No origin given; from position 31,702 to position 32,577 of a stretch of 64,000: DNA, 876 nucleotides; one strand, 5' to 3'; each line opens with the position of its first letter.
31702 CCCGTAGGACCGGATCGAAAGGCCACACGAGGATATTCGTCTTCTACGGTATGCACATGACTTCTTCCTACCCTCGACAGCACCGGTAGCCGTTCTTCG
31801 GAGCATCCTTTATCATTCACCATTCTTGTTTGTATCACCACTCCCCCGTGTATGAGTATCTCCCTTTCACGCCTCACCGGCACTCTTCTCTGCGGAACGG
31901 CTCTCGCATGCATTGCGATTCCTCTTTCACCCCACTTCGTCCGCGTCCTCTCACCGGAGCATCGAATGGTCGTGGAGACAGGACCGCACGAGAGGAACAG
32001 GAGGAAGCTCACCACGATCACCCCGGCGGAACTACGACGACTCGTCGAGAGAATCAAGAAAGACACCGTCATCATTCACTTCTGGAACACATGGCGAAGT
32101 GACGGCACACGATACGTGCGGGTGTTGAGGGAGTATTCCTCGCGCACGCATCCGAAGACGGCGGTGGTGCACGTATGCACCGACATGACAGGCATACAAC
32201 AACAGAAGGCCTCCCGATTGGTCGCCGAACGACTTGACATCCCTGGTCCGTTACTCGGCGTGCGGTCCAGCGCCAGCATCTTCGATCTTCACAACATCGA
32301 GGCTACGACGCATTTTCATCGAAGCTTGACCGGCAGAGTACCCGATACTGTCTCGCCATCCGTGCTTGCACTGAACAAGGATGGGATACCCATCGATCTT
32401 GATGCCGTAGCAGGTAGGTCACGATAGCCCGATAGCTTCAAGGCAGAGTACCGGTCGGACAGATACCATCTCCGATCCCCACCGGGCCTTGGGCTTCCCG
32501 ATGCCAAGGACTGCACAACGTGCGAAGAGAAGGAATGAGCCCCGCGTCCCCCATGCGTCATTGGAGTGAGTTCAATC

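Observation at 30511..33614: Four-gene operon of uncharacterised small secreted, membrane and lipoproteins wedged between giant cargo genes B and C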

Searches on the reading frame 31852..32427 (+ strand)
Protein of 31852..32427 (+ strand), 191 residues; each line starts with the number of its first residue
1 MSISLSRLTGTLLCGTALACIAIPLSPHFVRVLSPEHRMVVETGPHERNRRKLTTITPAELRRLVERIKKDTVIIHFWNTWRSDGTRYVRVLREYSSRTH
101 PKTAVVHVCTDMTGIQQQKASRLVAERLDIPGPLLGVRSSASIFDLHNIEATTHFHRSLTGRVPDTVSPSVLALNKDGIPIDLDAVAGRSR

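Call 4: search_protein_families(library=pfam, proteins=[window:31852-32427:+], max_evalue=1)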
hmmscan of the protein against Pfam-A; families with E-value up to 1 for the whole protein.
window:31852-32427:+ (191 aa): 0 families

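Call 5: search_protein_families(library=ncbifam, proteins=[window:31852-32427:+], max_evalue=1)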
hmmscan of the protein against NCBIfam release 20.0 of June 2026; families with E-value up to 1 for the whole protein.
window:31852-32427:+ (191 aa): 0 families

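Call 26: find_homologous_proteins(query=window:31852-32424:+, max_evalue=0.01)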
Query window:31852-32424:+ (191 aa): 6 proteins with E <= 0.01 among 193 candidates.
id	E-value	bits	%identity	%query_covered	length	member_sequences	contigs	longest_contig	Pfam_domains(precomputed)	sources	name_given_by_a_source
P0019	3.0e-121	420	100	100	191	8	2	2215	-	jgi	jgi:hypothetical protein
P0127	2.0e-103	362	84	99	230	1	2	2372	-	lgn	-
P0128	4.9e-86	305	69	100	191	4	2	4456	-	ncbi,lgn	ncbi:MAG: hypothetical protein ACKOAG_13285 [Candidatus Kapaibacterium sp.]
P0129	7.9e-74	265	64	95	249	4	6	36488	-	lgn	-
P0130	3.1e-72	260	63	98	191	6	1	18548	-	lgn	-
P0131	6.6e-67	243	58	94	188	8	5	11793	-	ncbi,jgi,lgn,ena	jgi:hypothetical protein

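Call 31: search_solved_structures(query=A2, max_evalue=10, show_alignments=2)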
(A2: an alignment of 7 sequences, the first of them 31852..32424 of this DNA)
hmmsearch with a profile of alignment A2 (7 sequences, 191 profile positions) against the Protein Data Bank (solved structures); distinct sequences matched with E-value up to 10: 5.
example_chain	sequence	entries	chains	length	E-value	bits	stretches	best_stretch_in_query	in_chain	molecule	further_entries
8qma_M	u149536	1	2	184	0.3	14.2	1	53-111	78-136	PAP10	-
8r5o_O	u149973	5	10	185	0.5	13.5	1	53-111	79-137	PAP10 | PAP10, TRXz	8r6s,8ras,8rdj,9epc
9tz5_z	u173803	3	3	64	0.75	12.9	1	33-66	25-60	Large ribosomal subunit protein bL35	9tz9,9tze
3s0g_A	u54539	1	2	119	0.88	12.7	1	107-141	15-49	OBP14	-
8w9z_M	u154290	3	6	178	1.1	12.4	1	41-111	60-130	Thioredoxin-like protein CITRX1, chloroplastic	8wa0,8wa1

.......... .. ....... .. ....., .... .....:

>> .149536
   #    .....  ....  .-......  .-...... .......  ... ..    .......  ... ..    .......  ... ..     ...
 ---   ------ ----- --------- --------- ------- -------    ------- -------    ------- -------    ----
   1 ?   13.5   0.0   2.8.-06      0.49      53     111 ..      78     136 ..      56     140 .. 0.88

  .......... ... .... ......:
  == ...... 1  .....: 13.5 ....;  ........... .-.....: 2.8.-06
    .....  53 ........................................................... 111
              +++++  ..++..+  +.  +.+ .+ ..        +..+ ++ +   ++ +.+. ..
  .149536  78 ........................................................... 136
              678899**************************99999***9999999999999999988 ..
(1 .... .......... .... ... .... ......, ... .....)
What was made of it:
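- On Thioredoxin superfamily, TlpA/ResA-like (g3): PDB profile hits to TRXz/CITRX have E = 0.3-1.1 (call 31).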

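Call 43: predict_structure(alignment_id=A5)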
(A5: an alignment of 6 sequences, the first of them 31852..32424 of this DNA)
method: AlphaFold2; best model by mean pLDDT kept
length: 191 residues; sequences in the alignment: 6
mean_pLDDT: 44.1   pTM: 0.38
mean pLDDT of the five models: 44.1, 40.8, 38.8, 37.0, 35.8
residues with pLDDT >= 90: 0; 70-90: 0; 50-70: 52; < 50: 139
segments of 3 or more residues with pLDDT < 50: 1-54, 67-69, 71-103, 137-148, 166-191
pLDDT, mean of each block of 10 residues (from residue 1): 41 27 30 40 40 48 50 44 39 46 50 55 57 51 43 52 47 47 34 29
secondary structure, 60 per line:
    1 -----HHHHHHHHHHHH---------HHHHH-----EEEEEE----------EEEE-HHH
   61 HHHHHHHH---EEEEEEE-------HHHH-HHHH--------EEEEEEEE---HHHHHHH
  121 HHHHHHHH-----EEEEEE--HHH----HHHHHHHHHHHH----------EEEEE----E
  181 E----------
elements in order: H6-17 H27-31 E37-42 E53-56 H58-68 E72-78 H86-89 H91-94 E103-110 H114-128 E134-139 H149-160 E171-175

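Call 46: fold_search(model_id=the predicted structure, library=pdb)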
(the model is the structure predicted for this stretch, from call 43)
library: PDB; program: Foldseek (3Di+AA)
matches with E <= 10: 1094; with E <= 0.001: 2
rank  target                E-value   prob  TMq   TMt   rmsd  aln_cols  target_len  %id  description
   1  4nmu_D                5.1e-04  1.00  0.33  0.42   6.3       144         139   14  Crystal Structure of Thiol-disulfide Oxidoreductase from Bacillus str. 'Ames Ancestor' (released 2013-12-18)
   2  2h19_A                8.9e-04  0.99  0.32  0.40   7.0       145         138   14  Crystal Structure of ResA Cys77Ala Variant (released 2006-09-19)
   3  2h1a_B                1.2e-03  0.99  0.32  0.40   7.0       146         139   13  ResA C74A Variant (released 2006-09-19)
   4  2lja_MODEL_1_A        1.2e-03  0.99  0.32  0.37   6.6       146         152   14  Solution Structure of a putative thiol-disulfide oxidoreductase from Bacteroides vulgatus (released 2011-10-05)
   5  4nmu_B                1.3e-03  0.99  0.34  0.42   6.2       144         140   14  Crystal Structure of Thiol-disulfide Oxidoreductase from Bacillus str. 'Ames Ancestor' (released 2013-12-18)
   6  1su9_B                1.3e-03  0.99  0.32  0.42   7.0       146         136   12  Reduced structure of the soluble domain of ResA (released 2004-05-11)
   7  4nmu_A                1.3e-03  0.99  0.32  0.39   6.7       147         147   14  Crystal Structure of Thiol-disulfide Oxidoreductase from Bacillus str. 'Ames Ancestor' (released 2013-12-18)
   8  1su9_A                1.4e-03  0.99  0.32  0.41   7.0       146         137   13  Reduced structure of the soluble domain of ResA (released 2004-05-11)
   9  4txo_E                1.4e-03  0.97  0.33  0.35  10.2       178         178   16  Crystal structure of the mixed disulfide complex of thioredoxin-like TlpAs(C110S) and copper chaperone ScoIs(C74S) (released 2014-10-01)
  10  2lrn_MODEL_1_A        1.6e-03  1.00  0.35  0.41   6.5       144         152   11  Solution structure of a thiol:disulfide interchange protein from Bacteroides sp. (released 2012-04-25)
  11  1lu4                  1.6e-03  0.99  0.33  0.43   7.2       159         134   13  1.1 ANGSTROM RESOLUTION CRYSTAL STRUCTURE OF A SECRETED MYCOBACTERIUM TUBERCULOSIS DISULFIDE OXIDOREDUCTASE HOMOLOGOUS T (released 2003-10-14)
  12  4txo_C                1.6e-03  0.97  0.35  0.37   9.7       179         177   17  Crystal structure of the mixed disulfide complex of thioredoxin-like TlpAs(C110S) and copper chaperone ScoIs(C74S) (released 2014-10-01)
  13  2h1g_B                1.8e-03  0.99  0.34  0.43   5.9       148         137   14  ResA C74A/C77A (released 2006-09-19)
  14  3drn_B                2.0e-03  0.89  0.26  0.30   7.9       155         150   12  The crystal structure of Bcp1 from Sulfolobus Sulfataricus (released 2009-04-14)
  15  1jfu_B                2.2e-03  0.96  0.33  0.35  10.2       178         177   15  CRYSTAL STRUCTURE OF THE SOLUBLE DOMAIN OF TLPA FROM BRADYRHIZOBIUM JAPONICUM (released 2001-09-19)
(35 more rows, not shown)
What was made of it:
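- On Thioredoxin superfamily, TlpA/ResA-like (g3): Even so, the listed Foldseek PDB hits are all thioredoxin-fold proteins, led by ResA and TlpA (best E = 5e-4, TM 0.33-0.42) (calls 43, 46).
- Closest known: TlpA/ResA-family membrane-anchored extracytoplasmic thioredoxins. Same: Its Foldseek top hits are ResA, TlpA and Bacteroides TlpA-like proteins (call 46).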

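Call 56: find_encoding_contigs(protein=P0130, flank=10000, max_places=3)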
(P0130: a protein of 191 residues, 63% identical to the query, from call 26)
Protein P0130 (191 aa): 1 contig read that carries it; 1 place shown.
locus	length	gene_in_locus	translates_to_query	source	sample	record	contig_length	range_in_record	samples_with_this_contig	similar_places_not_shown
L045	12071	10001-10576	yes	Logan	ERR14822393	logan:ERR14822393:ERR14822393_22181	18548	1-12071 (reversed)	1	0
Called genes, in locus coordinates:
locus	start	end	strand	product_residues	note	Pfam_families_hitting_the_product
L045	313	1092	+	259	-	PF00378:ECH_1, PF16113:ECH_2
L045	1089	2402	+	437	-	PF04413:Glycos_transf_N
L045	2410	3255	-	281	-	PF01790:LGT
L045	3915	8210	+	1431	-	PF17517:IgGFc_binding, PF22544:HYDIN_VesB_CFA65-like_Ig (faint), PF18962:Por_Secre_tail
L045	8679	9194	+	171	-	-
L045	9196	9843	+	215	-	-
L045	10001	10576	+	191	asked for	-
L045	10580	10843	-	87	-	-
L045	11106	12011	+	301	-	-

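Call 57: find_encoding_contigs(protein=P0127, flank=10000, max_places=3)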
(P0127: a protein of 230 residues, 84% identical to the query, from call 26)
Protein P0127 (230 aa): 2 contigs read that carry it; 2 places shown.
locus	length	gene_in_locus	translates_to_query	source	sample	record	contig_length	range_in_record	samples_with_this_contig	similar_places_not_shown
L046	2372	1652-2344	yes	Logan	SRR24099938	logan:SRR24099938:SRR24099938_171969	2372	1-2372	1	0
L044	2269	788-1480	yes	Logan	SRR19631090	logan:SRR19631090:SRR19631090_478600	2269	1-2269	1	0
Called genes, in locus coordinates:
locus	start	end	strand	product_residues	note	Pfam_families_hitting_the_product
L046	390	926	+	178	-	-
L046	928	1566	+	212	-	-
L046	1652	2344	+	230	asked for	-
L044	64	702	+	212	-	-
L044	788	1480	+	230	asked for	-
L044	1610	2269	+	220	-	?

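Call 63: search_protein_families(library=pfam, alignment_id=A5, max_evalue=10)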
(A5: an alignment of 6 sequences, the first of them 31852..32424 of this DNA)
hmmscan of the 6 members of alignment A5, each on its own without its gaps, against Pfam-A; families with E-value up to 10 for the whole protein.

A. member 1, window:31852-32424:+ (191 aa): 0 families

B. families by the number of members that match (of 6 scanned): 1 family
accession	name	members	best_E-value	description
PF13905.12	Thioredoxin_8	1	0.26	Thioredoxin-like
